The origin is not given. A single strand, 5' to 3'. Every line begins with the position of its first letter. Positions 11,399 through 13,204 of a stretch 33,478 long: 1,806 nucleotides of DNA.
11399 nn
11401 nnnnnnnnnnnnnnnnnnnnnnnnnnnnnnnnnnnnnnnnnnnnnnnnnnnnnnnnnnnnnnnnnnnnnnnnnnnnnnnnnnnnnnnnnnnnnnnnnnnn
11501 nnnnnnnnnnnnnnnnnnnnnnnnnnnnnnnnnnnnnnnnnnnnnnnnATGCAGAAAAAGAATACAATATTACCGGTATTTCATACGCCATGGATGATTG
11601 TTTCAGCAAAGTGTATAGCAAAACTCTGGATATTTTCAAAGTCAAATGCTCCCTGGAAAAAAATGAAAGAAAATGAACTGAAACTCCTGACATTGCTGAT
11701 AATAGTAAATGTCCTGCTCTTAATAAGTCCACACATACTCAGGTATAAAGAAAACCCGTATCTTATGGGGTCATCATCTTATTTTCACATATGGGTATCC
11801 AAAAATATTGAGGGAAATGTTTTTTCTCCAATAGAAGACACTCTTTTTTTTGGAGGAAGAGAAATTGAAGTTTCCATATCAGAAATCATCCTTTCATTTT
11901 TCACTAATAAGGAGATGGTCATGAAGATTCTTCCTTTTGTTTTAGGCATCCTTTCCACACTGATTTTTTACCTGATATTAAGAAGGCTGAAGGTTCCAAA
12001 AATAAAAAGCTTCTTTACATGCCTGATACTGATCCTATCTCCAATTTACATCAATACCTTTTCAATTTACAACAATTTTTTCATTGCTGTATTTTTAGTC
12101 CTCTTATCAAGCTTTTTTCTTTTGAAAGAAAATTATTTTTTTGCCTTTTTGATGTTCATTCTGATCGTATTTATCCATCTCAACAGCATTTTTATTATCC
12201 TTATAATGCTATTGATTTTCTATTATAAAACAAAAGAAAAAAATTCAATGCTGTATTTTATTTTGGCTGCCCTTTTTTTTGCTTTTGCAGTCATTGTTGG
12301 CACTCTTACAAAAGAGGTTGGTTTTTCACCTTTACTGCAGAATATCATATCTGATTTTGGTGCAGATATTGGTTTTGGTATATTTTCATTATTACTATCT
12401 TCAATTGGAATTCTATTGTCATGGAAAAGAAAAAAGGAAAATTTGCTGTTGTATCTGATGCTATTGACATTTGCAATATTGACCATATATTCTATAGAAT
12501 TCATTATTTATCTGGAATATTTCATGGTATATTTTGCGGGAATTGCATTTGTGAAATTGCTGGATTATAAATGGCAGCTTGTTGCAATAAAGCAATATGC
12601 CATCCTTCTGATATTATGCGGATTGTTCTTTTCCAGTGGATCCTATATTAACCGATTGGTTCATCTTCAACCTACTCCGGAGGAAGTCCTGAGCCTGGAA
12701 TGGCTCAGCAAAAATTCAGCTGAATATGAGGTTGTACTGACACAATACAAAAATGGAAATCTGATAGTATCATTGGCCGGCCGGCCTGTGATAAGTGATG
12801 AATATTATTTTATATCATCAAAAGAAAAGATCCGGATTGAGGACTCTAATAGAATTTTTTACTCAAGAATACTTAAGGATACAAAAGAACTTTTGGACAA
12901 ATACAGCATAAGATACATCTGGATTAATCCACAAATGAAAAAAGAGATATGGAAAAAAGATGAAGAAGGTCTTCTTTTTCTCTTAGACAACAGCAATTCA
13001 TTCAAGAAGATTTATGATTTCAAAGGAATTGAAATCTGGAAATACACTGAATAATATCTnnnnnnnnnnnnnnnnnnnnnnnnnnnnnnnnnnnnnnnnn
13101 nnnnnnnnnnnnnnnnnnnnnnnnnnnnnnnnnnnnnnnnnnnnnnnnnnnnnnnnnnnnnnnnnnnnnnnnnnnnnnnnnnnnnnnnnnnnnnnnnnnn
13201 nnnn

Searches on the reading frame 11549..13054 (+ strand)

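Call 11: search_protein_families(library=pfam, proteins=[window:11549-13054:+], max_evalue=0.01)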
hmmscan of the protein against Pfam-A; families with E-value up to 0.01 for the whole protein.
window:11549-13054:+ (501 aa): 0 families

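Call 13: search_protein_families(library=pfam, proteins=[window:11549-13054:+], max_evalue=10)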
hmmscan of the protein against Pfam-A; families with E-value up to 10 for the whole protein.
window:11549-13054:+ (501 aa): 2 families
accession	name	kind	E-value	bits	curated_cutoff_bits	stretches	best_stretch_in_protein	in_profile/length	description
PF06667.17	PspB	-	1.6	9.3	25.6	0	200-233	4-32/73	Phage shock protein B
PF14897.12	EpsG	-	1.8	8.1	30.1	1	117-365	56-307/326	EpsG family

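Call 19: search_protein_families(library=ncbifam, proteins=[window:11549-13054:+], max_evalue=1)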
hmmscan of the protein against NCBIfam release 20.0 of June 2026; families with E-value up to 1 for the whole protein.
window:11549-13054:+ (501 aa): 0 families
